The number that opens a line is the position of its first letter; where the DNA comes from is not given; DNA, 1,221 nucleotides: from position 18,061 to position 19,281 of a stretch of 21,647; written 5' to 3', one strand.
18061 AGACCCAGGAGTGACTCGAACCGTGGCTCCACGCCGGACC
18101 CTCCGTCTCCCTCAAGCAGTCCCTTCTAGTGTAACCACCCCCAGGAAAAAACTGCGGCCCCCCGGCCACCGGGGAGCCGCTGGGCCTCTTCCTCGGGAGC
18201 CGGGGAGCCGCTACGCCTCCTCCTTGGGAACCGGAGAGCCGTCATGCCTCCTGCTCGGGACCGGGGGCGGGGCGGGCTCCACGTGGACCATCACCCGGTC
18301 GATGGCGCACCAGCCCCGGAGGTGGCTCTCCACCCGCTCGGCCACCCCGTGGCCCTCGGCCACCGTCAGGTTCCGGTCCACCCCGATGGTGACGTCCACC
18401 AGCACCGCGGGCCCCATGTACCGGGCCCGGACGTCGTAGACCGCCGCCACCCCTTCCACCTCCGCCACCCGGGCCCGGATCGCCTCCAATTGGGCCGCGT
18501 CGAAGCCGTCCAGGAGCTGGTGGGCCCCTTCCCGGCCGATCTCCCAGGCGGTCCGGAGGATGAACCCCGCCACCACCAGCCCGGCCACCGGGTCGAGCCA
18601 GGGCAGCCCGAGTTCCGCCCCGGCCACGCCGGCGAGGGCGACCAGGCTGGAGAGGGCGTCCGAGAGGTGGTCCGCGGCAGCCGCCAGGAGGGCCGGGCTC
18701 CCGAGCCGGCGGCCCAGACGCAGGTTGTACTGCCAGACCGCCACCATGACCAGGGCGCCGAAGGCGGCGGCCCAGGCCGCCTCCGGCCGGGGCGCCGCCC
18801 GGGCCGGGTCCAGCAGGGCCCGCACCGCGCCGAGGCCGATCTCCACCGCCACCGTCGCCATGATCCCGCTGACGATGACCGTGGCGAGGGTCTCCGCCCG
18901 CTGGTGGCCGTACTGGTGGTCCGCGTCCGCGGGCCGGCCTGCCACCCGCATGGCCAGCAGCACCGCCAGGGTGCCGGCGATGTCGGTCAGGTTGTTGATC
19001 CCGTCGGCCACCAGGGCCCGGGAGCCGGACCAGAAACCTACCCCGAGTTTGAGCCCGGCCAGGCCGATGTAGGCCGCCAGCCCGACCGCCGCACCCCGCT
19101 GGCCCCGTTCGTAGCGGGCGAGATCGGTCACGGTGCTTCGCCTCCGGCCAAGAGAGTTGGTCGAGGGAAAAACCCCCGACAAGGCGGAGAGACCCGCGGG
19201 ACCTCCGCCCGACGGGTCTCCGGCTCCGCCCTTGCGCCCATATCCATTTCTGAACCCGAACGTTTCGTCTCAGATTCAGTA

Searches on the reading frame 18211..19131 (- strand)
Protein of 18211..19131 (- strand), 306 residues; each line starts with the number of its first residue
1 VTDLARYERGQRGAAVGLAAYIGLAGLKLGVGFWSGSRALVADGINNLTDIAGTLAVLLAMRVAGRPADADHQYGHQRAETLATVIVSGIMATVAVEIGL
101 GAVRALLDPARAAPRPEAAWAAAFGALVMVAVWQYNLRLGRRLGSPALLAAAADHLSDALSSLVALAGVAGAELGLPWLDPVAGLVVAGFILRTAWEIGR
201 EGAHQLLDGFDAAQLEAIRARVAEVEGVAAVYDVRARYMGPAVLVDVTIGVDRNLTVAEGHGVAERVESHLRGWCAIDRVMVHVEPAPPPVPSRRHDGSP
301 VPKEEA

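Call 11: find_related_loci(query=window:18211-19131:-, collection=genome_contigs, flank=3000)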
Query window:18211-19131:- (306 aa) in genome_contigs; peptide patterns used: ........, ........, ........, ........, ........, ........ (x = any residue, [..] = any of these).
599 stretches matched a pattern (row limit reached: there are more); 574 encode a relative of the query (tblastn E <= 1e-3); the best 80 are kept; 80 distinct loci.
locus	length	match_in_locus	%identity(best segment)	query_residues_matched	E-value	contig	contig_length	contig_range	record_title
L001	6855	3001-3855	42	8-292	2e-74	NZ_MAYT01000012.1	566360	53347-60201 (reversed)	Pseudobacillus wudalianchiensis strain FJAT-27215 scaffold2, whole genome shotgun sequence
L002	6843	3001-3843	44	6-286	8e-73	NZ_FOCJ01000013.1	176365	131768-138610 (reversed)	Paenibacillus sp. OV219, whole genome shotgun sequence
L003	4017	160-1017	38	1-286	7e-66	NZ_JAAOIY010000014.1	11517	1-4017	Sporosarcina jiandibaonis strain LAM9210 LAM-9210_ctg014, whole genome shotgun sequence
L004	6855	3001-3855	38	6-288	7e-57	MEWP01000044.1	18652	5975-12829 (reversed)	MAG: candidate division Zixibacteria bacterium RBG_16_53_22 RBG_16_scaffold_1770, whole genome shotgun sequence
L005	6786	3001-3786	38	27-286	2e-53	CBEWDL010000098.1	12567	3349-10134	MAG TPA_asm: uncultured bacterium isolate SRR12059192_binner23_Refined_3 genome assembly, contig: ERZ26875191.113, whole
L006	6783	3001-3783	38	28-286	2e-50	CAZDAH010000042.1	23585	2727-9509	MAG TPA_asm: uncultured Ignavibacteria bacterium isolate binchicken_co395_172 genome assembly, contig: NODE_367_length_2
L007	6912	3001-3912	37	6-303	4e-49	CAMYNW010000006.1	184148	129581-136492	MAG: uncultured Gammaproteobacteria bacterium isolate FCS_M_Gamma_079 genome assembly, contig: scaffold_15, whole genome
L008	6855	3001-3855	37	6-289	2e-48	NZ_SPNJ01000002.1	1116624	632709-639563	Herbaspirillum sp. 3R11 NODE_2_length_1116624_cov_282.812872, whole genome shotgun sequence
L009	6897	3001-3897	36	11-302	2e-47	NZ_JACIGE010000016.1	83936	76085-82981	Rhodocyclus tenuis strain 2761 Ga0394279_16, whole genome shotgun sequence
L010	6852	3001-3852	39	5-286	3e-47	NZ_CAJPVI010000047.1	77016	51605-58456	Cupriavidus numazuensis strain LMG 26411 isolate LMG 26411, whole genome shotgun sequence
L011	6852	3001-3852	37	8-289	4e-47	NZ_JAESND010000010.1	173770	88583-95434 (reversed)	Jeongeupia naejangsanensis strain DSM 24253 Contig_10, whole genome shotgun sequence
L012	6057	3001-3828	34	16-286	6e-47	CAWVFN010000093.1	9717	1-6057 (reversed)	MAG: Bacillota bacterium isolate metabat2_coassembly_bwa.842 MAG genome assembly, contig: k87_5871165, whole genome shot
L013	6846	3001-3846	37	6-286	1e-46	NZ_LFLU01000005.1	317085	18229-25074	Herbaspirillum rhizosphaerae strain UMS-37 contig5, whole genome shotgun sequence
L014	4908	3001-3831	35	16-287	9e-47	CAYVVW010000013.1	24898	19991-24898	MAG TPA_asm: uncultured Marvinbryantia sp. isolate SRP314395_co1_155 genome assembly, contig: NODE_1638_length_24898_cov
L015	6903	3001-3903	37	11-299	2e-46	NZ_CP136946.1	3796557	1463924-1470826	Jeongeupia wiesaeckerbachi strain A1 chromosome, complete genome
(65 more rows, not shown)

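Call 12: search_protein_families(library=pfam, proteins=[window:18211-19131:-])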
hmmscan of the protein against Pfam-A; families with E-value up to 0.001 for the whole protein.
window:18211-19131:- (306 aa): 2 families
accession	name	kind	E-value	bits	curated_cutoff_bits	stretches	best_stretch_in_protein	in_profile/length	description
PF01545.26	Cation_efflux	-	4e-46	157.7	26.6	1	16-207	3-198/198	Cation efflux family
PF16916.11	ZT_dimer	-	5.5e-18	65.2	26.7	1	213-286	4-77/78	Dimerisation domain of Zinc Transporter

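Call 14: find_homologous_proteins(query=window:18211-19131:-)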
Query window:18211-19131:- (306 aa): 126 proteins with E <= 0.001 among 8000 candidates; the best 120 are listed.
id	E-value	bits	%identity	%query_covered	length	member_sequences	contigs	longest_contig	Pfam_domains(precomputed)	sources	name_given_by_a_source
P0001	8.4e-190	648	100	100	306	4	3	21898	PF16916.12,PF01545.27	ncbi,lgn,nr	ncbi:MAG: cation diffusion facilitator family transporter [Firmicutes bacterium]|nr:cation diffusion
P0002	7.9e-94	333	58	93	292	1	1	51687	PF16916.12,PF01545.27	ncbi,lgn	-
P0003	2.5e-92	328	61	94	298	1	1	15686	PF16916.12,PF01545.27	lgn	-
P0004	1.2e-91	325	59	93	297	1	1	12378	PF16916.12,PF01545.27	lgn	-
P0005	3.2e-88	314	57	92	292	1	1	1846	PF16916.12,PF01545.27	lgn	-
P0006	7.3e-84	300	54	92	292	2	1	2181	PF16916.12,PF01545.27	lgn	-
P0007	7.5e-84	300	55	91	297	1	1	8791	PF16916.12,PF01545.27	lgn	-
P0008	4.5e-82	294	58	84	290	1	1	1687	PF16916.12,PF01545.27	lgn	-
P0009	7.6e-82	293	52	94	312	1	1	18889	PF16916.12,PF01545.27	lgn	-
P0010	5.5e-80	287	49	91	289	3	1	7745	PF16916.12,PF01545.27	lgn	-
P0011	1.9e-79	285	51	91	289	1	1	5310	PF16916.12,PF01545.27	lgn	-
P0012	2.2e-79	285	52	92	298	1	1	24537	PF16916.12,PF01545.27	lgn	-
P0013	6.6e-79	284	51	92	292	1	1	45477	PF16916.12,PF01545.27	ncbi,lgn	-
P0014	1.0e-78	283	54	90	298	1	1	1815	PF16916.12,PF01545.27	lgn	-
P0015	3.5e-78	281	49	93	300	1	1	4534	PF16916.12,PF01545.27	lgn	-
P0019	1.2e-76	276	51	92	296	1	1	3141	PF16916.12,PF01545.27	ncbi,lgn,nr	ncbi:MAG TPA: cation diffusion facilitator family transporter [Symbiobacteriaceae bacterium]|nr:cati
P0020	2.0e-75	272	48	91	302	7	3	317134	PF16916.12,PF01545.27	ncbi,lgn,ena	-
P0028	1.3e-72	263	49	94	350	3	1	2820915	PF16916.12,PF01545.27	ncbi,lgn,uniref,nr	ncbi:cation transporter [Thermaerobacter sp. PB12/4term]|uniref:cation diffusion facilitator family 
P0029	6.8e-72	261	51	95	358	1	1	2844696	PF16916.12,PF01545.27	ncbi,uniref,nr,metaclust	ncbi:cation diffusion facilitator family transporter [Thermaerobacter marianensis DSM 12885]|uniref:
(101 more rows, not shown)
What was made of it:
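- Closest known: MntR-activated mneP/mneS promoters of Bacillus subtilis. Same: A Paenibacillus homologue of this CDF is named MneS by its source (call 14).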

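Call 16: find_encoding_contigs(protein=P0002, flank=2500, max_places=3)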
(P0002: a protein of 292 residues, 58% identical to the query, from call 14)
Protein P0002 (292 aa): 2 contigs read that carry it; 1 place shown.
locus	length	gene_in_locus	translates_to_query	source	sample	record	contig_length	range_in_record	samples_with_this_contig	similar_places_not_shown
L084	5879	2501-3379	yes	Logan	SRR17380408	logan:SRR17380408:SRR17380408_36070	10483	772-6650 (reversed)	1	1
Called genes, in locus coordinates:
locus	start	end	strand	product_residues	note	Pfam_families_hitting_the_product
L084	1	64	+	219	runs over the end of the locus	PF01966:HD (weak)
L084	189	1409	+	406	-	PF21760:SecD_1st, PF22599:SecDF_P1_head, PF00873:ACR_tran (weak), PF02355:SecD_SecF_C, PF03176:MMPL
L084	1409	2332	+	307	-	PF07549:Sec_GG, PF02355:SecD_SecF_C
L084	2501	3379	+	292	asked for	PF01545:Cation_efflux, PF16916:ZT_dimer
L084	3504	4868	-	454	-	PF00291:PALP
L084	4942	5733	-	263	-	PF00440:TetR_N, PF16859:TetR_C_11 (weak), PF14246:TetR_C_7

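Call 17: find_encoding_contigs(protein=P0003, flank=2500, max_places=3)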
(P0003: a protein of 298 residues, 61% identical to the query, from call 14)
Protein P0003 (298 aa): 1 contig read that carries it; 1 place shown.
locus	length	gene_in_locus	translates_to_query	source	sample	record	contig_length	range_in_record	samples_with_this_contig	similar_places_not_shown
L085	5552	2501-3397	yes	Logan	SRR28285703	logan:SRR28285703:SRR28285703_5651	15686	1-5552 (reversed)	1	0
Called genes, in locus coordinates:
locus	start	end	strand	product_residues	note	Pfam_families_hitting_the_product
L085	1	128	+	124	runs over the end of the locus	-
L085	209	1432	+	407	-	PF21760:SecD_1st, PF22599:SecDF_P1_head, PF00873:ACR_tran (weak), PF02355:SecD_SecF_C, PF03176:MMPL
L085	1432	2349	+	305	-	PF07549:Sec_GG, PF02355:SecD_SecF_C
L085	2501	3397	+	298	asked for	PF01545:Cation_efflux, PF16916:ZT_dimer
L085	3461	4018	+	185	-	PF12867:DinB_2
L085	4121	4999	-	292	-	PF00892:EamA (weak)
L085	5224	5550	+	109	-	?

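Call 18: find_encoding_contigs(protein=P0004, flank=2500, max_places=3)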
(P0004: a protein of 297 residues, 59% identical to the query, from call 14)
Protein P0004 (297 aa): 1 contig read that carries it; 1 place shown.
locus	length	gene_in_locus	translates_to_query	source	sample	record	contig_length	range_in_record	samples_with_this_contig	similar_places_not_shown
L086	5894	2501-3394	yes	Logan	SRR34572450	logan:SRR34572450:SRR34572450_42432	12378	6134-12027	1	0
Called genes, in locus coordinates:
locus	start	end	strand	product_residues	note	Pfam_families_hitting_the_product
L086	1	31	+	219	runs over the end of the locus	PF01966:HD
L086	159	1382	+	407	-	PF21760:SecD_1st, PF22599:SecDF_P1_head, PF00873:ACR_tran (weak), PF02355:SecD_SecF_C, PF03176:MMPL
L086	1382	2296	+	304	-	PF07549:Sec_GG, PF02355:SecD_SecF_C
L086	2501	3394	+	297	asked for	PF01545:Cation_efflux, PF16916:ZT_dimer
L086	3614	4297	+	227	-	-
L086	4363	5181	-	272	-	PF00892:EamA (weak)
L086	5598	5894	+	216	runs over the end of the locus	?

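Call 22: find_encoding_contigs(protein=P0007, flank=2500, max_places=2)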
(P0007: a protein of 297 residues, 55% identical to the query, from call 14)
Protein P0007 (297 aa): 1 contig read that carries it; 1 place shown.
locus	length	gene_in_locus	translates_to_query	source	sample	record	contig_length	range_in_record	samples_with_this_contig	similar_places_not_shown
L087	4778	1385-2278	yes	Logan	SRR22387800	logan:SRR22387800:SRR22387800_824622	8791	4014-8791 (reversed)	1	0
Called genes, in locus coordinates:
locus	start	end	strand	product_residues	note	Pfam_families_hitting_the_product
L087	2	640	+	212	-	?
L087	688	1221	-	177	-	PF02653:BPD_transp_2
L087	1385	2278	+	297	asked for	PF01545:Cation_efflux, PF16916:ZT_dimer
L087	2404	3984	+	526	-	PF03308:MeaB (faint), PF00005:ABC_tran, PF00006:ATP-synt_ab (faint), PF02463:SMC_N (faint), PF03193:RsgA_GTPase (faint), PF13191:AAA_16 (faint), PF12848:ABC_tran_Xtn, PF00005:ABC_tran, +3 more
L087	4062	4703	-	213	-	PF03848:TehB, PF13489:Methyltransf_23, PF13847:Methyltransf_31 (weak), PF08241:Methyltransf_11, PF08242:Methyltransf_12, PF13649:Methyltransf_25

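Call 23: find_encoding_contigs(protein=P0009, flank=2500, max_places=2)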
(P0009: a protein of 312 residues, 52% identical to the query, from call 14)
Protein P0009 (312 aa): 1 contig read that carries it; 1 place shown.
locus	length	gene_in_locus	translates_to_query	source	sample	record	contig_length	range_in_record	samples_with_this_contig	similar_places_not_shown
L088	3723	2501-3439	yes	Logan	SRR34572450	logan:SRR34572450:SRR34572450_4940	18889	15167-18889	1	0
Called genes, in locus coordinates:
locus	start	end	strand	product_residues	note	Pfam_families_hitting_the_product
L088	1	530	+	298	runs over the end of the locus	PF07549:Sec_GG (weak), PF02355:SecD_SecF_C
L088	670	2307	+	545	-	PF02776:TPP_enzyme_N, PF00205:TPP_enzyme_M, PF02775:TPP_enzyme_C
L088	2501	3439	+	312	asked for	PF01545:Cation_efflux, PF16916:ZT_dimer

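Call 24: find_encoding_contigs(protein=P0012, flank=2500, max_places=2)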
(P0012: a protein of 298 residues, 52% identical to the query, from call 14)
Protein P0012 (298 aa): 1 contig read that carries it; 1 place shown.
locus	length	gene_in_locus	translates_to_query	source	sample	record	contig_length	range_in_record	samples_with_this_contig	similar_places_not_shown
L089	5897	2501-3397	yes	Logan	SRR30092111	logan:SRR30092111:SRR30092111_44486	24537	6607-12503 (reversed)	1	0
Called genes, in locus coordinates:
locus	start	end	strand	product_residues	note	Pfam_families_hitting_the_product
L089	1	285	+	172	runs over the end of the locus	PF10502:Peptidase_S26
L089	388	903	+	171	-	PF00578:AhpC-TSA, PF08534:Redoxin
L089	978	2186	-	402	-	PF00672:HAMP, PF00990:GGDEF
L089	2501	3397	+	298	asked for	PF01545:Cation_efflux, PF16916:ZT_dimer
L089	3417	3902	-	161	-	PF25917:BSH_RND (faint), PF00358:PTS_EIIA_1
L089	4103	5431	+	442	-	PF03816:LytR_cpsA_psr, PF13399:LytR_C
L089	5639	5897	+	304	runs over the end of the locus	PF00939:Na_sulph_symp, PF03600:CitMHS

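Call 25: find_encoding_contigs(protein=P0013, flank=2500, max_places=2)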
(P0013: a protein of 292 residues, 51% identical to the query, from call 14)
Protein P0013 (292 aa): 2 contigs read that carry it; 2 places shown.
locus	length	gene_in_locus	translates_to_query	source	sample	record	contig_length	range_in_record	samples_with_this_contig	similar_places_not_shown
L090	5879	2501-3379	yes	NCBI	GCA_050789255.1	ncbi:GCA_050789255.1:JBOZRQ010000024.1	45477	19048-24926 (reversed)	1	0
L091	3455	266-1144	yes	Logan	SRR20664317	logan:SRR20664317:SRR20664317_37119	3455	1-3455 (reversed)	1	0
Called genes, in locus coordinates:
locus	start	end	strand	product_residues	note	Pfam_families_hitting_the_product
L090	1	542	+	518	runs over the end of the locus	PF02463:SMC_N (faint), PF03308:MeaB (faint), PF13191:AAA_16 (faint), PF13555:AAA_29 (faint), PF00005:ABC_tran, PF00006:ATP-synt_ab (faint), PF12848:ABC_tran_Xtn, PF00005:ABC_tran, +4 more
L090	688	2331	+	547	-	-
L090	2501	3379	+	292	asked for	PF01545:Cation_efflux, PF16916:ZT_dimer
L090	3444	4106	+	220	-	PF05428:CRF-BP_N (faint), PF00254:FKBP_C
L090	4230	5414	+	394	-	-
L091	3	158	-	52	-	?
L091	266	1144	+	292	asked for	PF01545:Cation_efflux, PF16916:ZT_dimer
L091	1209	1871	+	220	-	PF05428:CRF-BP_N (faint), PF00254:FKBP_C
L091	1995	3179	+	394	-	-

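Call 38: find_encoding_contigs(protein=P0029, flank=2500, max_places=2)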
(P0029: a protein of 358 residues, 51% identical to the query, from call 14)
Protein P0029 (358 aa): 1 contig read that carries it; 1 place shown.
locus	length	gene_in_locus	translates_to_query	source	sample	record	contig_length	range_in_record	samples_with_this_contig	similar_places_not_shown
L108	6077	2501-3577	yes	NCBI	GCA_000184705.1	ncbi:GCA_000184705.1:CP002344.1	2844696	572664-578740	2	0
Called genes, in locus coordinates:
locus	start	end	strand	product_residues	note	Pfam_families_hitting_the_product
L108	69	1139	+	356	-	PF00528:BPD_transp_1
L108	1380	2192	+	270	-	PF00005:ABC_tran, PF13304:AAA_21 (faint)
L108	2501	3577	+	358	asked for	PF01545:Cation_efflux, PF16916:ZT_dimer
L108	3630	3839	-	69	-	PF04945:YHS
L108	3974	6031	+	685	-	PF05958:tRNA_U5-meth_tr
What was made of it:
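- On Intrinsic terminator of the upstream gene (secF): The motif also occurs after divergent or unrelated genes (calls 22, 24, 25, 38).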

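Call 39: find_encoding_contigs(protein=P0020, flank=2500, max_places=2)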
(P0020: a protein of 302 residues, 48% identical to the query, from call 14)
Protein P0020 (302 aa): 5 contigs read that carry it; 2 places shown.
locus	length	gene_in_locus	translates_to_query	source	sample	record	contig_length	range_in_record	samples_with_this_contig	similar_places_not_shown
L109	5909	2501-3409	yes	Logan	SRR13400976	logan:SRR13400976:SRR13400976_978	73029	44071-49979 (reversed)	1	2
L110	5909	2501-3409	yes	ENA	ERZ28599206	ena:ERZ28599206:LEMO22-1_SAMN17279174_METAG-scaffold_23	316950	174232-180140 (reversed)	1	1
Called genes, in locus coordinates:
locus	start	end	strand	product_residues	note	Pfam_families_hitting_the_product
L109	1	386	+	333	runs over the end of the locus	PF00753:Lactamase_B (weak), PF13483:Lactamase_B_3, PF12706:Lactamase_B_2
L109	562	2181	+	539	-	PF00005:ABC_tran, PF02463:SMC_N (faint), PF13304:AAA_21 (faint), PF12848:ABC_tran_Xtn, PF00005:ABC_tran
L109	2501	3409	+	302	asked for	PF01545:Cation_efflux, PF16916:ZT_dimer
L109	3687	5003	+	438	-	PF06347:SH3_4 (weak), PF08239:SH3_3, PF18348:SH3_16 (faint), PF00018:SH3_1 (faint), PF07653:SH3_2 (faint), PF14604:SH3_9 (faint), PF08239:SH3_3, PF00877:NLPC_P60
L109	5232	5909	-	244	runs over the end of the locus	PF09335:VTT_dom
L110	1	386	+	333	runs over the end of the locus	PF00753:Lactamase_B (weak), PF13483:Lactamase_B_3, PF12706:Lactamase_B_2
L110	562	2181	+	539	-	PF00005:ABC_tran, PF02463:SMC_N (faint), PF13304:AAA_21 (faint), PF12848:ABC_tran_Xtn, PF00005:ABC_tran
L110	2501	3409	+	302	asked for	PF01545:Cation_efflux, PF16916:ZT_dimer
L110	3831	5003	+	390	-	PF06347:SH3_4 (weak), PF08239:SH3_3, PF18348:SH3_16 (faint), PF00018:SH3_1 (faint), PF07653:SH3_2 (faint), PF14604:SH3_9 (faint), PF08239:SH3_3, PF00877:NLPC_P60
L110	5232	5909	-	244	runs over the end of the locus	PF09335:VTT_dom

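Call 48: find_encoding_contigs(protein=P0019, flank=2500, max_places=2)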
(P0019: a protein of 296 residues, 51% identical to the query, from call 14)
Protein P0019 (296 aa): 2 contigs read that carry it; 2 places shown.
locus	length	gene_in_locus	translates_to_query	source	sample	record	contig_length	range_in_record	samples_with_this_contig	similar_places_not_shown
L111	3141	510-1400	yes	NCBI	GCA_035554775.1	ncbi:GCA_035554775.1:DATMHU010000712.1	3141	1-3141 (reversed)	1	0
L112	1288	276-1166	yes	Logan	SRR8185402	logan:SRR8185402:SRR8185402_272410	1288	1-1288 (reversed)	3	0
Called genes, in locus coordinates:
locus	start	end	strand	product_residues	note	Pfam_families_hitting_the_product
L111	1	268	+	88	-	?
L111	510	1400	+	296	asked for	PF01545:Cation_efflux, PF16916:ZT_dimer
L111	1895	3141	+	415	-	PF00501:AMP-binding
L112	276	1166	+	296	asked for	PF01545:Cation_efflux, PF16916:ZT_dimer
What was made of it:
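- The motif occurs with divergent or unrelated upstream genes (calls 22-25, 38, 48).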

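Call 49: find_encoding_contigs(protein=P0028, flank=2500, max_places=2)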
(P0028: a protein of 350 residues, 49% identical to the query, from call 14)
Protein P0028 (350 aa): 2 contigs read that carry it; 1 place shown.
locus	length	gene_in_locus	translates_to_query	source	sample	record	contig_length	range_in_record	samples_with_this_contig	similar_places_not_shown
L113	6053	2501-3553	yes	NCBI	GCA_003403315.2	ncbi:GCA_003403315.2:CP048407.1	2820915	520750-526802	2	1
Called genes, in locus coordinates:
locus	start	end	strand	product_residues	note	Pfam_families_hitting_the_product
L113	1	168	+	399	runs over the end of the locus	PF09084:NMT1, PF13379:NMT1_2 (weak), PF12974:Phosphonate-bd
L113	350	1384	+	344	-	PF00528:BPD_transp_1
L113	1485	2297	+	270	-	PF00005:ABC_tran, PF13304:AAA_21 (faint)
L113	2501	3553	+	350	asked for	PF01545:Cation_efflux, PF16916:ZT_dimer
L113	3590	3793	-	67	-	PF04945:YHS, PF24273:TRASH_HVO_1752_C (weak)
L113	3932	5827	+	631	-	PF01938:TRAM (weak), PF05958:tRNA_U5-meth_tr (weak)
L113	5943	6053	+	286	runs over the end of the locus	PF06778:Chlor_dismutase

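Call 60: search_protein_families(library=ncbifam, proteins=[window:18211-19131:-], max_evalue=0.001)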
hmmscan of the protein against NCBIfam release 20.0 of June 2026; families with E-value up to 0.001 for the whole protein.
window:18211-19131:- (306 aa): 10 families
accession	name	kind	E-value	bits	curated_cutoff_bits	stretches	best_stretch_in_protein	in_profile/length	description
TIGR01297.1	CDF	superfamily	2.4e-66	223.9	82.35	1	11-287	2-283/285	cation diffusion facilitator family transporter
NF033615.1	CDF_MamM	equivalog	1.2e-47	162.5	350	1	14-285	12-287/290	magnetosome biogenesis CDF transporter MamM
NF033616.1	CDF_MamB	equivalog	1.3e-40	139.7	350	1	19-272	14-268/284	magnetosome biogenesis CDF transporter MamB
NF052621.1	MngEfTpMntE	equivalog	4.6e-39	134.6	500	1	16-287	8-282/293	manganese efflux transporter MntE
NF050169.1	CatEfflxFieF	equivalog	2.5e-34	118.8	420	1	24-286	18-281/282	cation efflux pump FieF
NF052602.1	Zn_efflux_Cdf31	equivalog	1.1e-32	113.6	460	1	19-287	15-290/299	CDF family zinc efflux transporter Cdf31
NF007064.0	PRK09509.1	equivalog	1.4e-30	106.4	447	1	24-287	23-287/300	CDF family cation-efflux transporter FieF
NF040994.1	MamV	equivalog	1.1e-22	80.5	500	1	12-271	12-271/319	CDF transporter MamV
NF002923.0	PRK03557.1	equivalog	2.2e-16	60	408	1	31-247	38-255/313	CDF family zinc transporter ZitB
NF033827.1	CDF_efflux_DmeF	equivalog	1.5e-13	50.8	250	2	150-244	180-274/309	CDF family Co(II)/Ni(II) efflux transporter DmeF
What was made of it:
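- No NCBIfam equivalog cut-off is reached: MamM 162, MamB 140 and MntE 135 bits are all below threshold (call 60).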
